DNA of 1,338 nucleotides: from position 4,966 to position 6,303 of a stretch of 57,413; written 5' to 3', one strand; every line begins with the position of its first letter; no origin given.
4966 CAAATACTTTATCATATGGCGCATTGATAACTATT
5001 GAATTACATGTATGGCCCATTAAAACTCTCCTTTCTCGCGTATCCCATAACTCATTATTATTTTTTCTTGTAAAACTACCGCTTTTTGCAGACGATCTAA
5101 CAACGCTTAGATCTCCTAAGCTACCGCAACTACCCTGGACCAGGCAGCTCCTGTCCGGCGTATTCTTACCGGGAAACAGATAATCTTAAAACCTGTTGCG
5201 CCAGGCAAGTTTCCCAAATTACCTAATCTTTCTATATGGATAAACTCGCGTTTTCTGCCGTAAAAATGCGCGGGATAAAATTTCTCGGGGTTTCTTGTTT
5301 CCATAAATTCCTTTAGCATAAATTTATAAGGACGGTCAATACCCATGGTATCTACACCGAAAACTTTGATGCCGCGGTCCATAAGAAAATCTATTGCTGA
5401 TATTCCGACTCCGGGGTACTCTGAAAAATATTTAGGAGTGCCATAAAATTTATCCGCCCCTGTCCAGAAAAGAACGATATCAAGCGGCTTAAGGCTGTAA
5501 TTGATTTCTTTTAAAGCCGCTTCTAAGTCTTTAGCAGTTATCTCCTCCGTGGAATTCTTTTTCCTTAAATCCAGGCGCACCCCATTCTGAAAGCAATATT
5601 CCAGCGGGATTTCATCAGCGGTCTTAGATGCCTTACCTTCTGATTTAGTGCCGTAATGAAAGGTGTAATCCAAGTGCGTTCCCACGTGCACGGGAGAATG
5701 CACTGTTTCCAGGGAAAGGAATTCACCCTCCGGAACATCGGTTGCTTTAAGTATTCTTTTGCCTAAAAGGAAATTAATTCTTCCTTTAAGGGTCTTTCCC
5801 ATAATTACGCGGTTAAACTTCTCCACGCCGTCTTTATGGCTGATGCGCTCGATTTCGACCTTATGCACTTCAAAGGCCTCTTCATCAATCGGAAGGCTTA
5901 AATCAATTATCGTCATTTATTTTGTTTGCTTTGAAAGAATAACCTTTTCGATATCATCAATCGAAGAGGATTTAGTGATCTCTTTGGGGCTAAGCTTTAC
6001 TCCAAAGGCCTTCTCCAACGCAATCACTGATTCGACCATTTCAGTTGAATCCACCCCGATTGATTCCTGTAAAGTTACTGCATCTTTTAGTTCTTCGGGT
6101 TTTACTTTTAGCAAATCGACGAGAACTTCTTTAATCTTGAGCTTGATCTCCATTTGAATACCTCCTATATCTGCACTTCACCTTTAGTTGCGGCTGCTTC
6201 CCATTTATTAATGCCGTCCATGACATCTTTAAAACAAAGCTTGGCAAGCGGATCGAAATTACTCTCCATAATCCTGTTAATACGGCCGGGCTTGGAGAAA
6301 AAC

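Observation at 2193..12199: Type II PKS-like operon with an embedded cobalamin radical SAM enzyme and several unusual accessory genes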

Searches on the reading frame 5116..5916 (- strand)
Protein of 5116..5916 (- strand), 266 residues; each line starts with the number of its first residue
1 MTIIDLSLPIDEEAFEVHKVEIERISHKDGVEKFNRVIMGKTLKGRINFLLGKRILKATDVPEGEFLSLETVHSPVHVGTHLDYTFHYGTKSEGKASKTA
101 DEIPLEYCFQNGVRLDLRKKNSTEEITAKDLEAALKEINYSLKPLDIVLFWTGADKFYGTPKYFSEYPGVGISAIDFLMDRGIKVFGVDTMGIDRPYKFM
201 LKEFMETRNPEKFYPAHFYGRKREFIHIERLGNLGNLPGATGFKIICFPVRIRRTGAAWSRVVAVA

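Call 3: search_protein_families(library=pfam, proteins=[window:5116-5916:-], max_evalue=0.01)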
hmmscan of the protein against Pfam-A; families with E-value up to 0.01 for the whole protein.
window:5116-5916:- (266 aa): 1 family
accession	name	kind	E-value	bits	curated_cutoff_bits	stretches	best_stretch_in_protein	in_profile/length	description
PF04199.19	Cyclase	-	2.4e-30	106.1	23.1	1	4-195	1-142/142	Putative cyclase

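Call 5: search_protein_families(library=ncbifam, proteins=[window:5116-5916:-], max_evalue=0.01)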
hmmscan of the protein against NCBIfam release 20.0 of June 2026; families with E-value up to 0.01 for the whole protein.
window:5116-5916:- (266 aa): 1 family
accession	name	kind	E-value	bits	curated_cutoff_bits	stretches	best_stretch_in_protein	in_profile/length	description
TIGR03035.1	trp_arylform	equivalog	0.00042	20.3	223.05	1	74-194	43-148/206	arylformamidase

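Call 28: search_solved_structures(query=window:5116-5916:-, max_evalue=0.01)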
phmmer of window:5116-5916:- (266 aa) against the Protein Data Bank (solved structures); distinct sequences matched with E-value up to 0.01: 3.
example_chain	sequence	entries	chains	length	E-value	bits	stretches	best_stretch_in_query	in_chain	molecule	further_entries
5nnb_A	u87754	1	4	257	0.00018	24.5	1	73-264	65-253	isatin hydrolase A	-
5nna_A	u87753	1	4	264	0.00019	24.4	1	73-264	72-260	isatin hydrolase A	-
2b0a_A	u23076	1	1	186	0.00083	22.4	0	142-193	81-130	Hypothetical protein MJ0783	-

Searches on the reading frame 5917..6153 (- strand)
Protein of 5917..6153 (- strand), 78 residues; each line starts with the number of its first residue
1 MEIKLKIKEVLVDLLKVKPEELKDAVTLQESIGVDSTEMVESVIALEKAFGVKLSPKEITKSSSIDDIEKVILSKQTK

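Call 3: search_protein_families(library=pfam, proteins=[window:5917-6153:-], max_evalue=0.01)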
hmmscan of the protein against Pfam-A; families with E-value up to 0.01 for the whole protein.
window:5917-6153:- (78 aa): 1 family
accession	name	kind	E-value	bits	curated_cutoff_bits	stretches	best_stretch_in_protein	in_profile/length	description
PF00550.31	PP-binding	-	8e-10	39.3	20.8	1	6-70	2-65/67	Phosphopantetheine attachment site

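Call 5: search_protein_families(library=ncbifam, proteins=[window:5917-6153:-], max_evalue=0.01)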
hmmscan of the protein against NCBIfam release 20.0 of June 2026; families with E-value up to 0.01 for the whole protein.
window:5917-6153:- (78 aa): 15 families
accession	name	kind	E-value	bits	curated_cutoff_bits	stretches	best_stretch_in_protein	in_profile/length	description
NF002148.0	PRK00982.1-2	subfamily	3.3e-11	42.9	71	1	2-76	4-78/79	acyl carrier protein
NF002149.0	PRK00982.1-3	equivalog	5.6e-09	35.8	106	1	2-65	3-66/78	acyl carrier protein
NF002151.0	PRK00982.1-5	equivalog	5.8e-09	36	92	1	2-70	3-71/78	acyl carrier protein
NF002150.0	PRK00982.1-4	subfamily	2.2e-08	34.2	66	1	2-76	5-79/80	acyl carrier protein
TIGR00517.1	acyl_carrier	equivalog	3.4e-08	33.2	70.45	1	2-74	3-75/77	acyl carrier protein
NF058660.1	cispen_ACP_AmcB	equivalog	4.6e-07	29.9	80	1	3-73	2-76/80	cispentacin biosynthesis acyl carrier protein AmcB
NF003757.0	PRK05350.1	equivalog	9.6e-07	28.9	65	1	3-72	7-76/83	acyl carrier protein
NF006031.0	PRK08172.1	equivalog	2.1e-06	28.3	76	1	1-72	3-74/82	acyl carrier protein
NF004533.0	PRK05883.1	equivalog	2.8e-06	27.1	72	1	4-76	25-97/100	acyl carrier protein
NF009104.0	PRK12449.1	equivalog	6.9e-06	25.9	70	1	12-72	11-75/80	acyl carrier protein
NF002147.0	PRK00982.1-1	equivalog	9.3e-05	22.2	84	1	3-76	8-81/83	acyl carrier protein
TIGR04069.1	ocin_ACP_rel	hypoth_equivalog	0.00095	19.6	70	1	3-72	2-77/77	peptide maturation system acyl carrier-related protein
NF005480.0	PRK07081.1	equivalog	0.00097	19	72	1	6-73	4-74/83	acyl carrier protein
NF005079.0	PRK06508.1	equivalog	0.0035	17.7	83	1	12-60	13-61/93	acyl carrier protein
NF040636.1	AcpM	exception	0.0077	16.2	146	1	6-69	9-72/93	meromycolate extension acyl carrier protein AcpM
